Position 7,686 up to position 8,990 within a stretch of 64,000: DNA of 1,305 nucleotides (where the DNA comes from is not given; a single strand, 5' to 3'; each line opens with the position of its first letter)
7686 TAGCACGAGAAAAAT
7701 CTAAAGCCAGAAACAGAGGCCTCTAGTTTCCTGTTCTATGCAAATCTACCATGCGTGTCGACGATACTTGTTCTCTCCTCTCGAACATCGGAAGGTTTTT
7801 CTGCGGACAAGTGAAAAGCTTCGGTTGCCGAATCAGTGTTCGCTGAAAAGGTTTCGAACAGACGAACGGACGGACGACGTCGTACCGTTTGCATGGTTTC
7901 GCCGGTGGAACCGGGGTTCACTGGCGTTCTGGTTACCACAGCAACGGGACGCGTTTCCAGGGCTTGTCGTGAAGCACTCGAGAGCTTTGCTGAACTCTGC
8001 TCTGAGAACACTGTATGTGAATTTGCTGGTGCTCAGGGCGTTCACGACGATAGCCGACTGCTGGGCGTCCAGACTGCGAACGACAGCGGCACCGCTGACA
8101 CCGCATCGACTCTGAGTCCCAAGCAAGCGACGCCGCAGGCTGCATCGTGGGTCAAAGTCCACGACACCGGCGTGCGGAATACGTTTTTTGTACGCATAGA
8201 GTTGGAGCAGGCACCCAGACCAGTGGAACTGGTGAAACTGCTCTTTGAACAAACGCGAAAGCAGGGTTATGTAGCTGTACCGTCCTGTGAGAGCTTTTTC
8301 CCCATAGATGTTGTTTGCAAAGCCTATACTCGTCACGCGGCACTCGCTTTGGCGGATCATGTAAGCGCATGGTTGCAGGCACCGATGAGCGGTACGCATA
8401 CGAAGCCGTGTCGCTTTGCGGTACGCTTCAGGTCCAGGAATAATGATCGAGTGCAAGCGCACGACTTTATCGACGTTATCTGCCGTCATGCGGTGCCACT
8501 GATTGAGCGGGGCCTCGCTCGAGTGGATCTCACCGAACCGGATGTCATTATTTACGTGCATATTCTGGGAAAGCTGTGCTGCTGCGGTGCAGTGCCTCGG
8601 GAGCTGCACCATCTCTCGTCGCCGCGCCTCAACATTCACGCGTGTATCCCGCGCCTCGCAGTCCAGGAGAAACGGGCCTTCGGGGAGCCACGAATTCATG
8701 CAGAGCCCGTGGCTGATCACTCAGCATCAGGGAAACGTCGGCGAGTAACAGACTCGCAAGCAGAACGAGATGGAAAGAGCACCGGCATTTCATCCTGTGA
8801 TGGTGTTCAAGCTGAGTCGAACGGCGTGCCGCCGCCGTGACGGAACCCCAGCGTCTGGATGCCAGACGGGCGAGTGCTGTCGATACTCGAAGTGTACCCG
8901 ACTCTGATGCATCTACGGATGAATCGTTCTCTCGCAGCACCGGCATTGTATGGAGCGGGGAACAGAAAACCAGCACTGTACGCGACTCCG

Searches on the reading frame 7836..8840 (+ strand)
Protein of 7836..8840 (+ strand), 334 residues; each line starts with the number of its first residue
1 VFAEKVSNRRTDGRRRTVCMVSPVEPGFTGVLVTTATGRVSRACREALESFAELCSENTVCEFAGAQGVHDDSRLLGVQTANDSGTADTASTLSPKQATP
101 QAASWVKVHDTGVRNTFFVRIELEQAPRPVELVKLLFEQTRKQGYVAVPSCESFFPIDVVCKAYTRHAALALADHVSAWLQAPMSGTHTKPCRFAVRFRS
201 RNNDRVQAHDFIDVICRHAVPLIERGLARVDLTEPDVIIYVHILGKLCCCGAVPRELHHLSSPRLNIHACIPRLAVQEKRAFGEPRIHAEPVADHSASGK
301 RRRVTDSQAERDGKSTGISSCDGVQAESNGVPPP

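Call 68: search_protein_families(library=pfam, proteins=[window:7836-8840:+], max_evalue=0.001)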
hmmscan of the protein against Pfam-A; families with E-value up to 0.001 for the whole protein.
window:7836-8840:+ (334 aa): 1 family
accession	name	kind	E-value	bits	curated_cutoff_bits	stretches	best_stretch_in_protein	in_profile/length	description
PF02926.22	THUMP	-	6.1e-09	36.6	20.6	1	189-249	21-80/84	THUMP domain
